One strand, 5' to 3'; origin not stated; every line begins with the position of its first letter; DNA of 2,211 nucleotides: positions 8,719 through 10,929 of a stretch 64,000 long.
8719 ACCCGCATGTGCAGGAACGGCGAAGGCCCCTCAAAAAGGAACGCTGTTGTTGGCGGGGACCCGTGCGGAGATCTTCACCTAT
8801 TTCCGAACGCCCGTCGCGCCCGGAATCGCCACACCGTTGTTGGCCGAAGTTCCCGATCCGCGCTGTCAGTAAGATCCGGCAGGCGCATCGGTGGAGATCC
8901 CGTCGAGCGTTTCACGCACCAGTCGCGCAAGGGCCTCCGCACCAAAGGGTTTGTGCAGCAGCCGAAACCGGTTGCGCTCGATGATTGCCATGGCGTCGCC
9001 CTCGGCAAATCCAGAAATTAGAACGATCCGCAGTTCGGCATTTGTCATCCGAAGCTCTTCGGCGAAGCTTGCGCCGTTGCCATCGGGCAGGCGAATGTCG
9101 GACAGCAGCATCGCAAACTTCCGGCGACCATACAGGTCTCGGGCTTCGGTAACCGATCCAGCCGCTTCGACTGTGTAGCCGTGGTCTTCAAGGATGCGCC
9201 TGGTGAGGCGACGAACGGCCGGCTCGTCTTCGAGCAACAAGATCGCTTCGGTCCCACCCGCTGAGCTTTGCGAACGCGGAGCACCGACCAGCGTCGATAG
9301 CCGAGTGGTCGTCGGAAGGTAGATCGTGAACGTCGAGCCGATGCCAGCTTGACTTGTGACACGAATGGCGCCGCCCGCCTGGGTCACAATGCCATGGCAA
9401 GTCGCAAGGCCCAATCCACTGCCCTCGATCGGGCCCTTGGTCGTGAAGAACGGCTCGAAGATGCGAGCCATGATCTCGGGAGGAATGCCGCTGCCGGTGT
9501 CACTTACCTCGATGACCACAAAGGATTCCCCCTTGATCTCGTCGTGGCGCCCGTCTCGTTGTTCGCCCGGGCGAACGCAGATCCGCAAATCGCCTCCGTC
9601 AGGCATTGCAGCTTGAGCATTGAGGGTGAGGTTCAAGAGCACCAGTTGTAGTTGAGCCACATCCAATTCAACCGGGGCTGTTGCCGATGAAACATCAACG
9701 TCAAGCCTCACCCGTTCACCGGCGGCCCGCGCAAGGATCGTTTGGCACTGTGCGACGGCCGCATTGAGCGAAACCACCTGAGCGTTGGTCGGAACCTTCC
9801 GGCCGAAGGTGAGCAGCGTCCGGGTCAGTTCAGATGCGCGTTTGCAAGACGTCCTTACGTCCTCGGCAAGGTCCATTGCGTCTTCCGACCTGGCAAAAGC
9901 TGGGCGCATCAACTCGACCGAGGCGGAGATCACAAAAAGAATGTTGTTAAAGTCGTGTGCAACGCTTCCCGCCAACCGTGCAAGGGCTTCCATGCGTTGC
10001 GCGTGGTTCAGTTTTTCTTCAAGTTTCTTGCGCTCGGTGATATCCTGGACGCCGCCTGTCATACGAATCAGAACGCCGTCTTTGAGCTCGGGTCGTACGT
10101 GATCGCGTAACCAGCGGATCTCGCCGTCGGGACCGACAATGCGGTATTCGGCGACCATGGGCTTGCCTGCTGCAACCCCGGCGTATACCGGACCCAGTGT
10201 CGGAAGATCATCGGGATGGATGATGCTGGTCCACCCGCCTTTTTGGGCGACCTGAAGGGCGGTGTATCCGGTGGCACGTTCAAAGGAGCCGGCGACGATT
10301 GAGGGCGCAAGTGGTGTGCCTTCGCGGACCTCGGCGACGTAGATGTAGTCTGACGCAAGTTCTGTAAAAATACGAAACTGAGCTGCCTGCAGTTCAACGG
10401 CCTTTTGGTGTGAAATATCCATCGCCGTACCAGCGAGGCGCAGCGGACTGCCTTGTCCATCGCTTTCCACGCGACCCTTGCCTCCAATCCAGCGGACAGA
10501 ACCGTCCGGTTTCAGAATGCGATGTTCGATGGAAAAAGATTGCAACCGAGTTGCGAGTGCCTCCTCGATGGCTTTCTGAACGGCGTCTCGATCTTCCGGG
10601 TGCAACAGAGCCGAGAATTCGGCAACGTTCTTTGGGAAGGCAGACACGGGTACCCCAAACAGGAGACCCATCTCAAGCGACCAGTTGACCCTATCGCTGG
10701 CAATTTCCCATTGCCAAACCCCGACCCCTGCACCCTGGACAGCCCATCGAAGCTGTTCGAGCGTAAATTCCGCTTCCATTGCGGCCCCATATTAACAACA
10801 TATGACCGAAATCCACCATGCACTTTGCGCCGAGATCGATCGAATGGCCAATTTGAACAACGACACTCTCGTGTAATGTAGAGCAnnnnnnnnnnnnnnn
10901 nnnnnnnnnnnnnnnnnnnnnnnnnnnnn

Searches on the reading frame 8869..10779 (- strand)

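Call 8: search_protein_families(library=pfam, proteins=[window:8869-10779:-], max_evalue=0.01)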
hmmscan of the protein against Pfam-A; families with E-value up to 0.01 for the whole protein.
window:8869-10779:- (637 aa): 8 families
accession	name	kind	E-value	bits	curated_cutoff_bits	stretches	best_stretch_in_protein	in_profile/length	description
PF08447.18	PAS_3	-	1.6e-31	108.9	25.6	2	31-119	2-89/89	PAS fold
PF02518.31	HATPase_c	-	5e-23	82.1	26.4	1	373-491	2-110/111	Histidine kinase-, DNA gyrase B-, and HSP90-like ATPase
PF00072.30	Response_reg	-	2.3e-18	66.8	30.2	1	513-621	1-110/111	Response regulator receiver domain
PF00989.32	PAS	-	1.2e-07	32.2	22.6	1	9-122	2-113/113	PAS fold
PF00512.31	HisKA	-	9.6e-07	29.2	26.9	1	266-327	2-62/66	His Kinase A (phospho-acceptor) domain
PF08448.16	PAS_4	-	0.00014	22.5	23.1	0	57-125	42-108/110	PAS fold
PF10090.15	HPTransfase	-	0.00077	19.6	22.9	1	354-407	14-61/123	Histidine phosphotransferase C-terminal domain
PF13426.13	PAS_9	-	0.0045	17.7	27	0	165-249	19-103/103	PAS domain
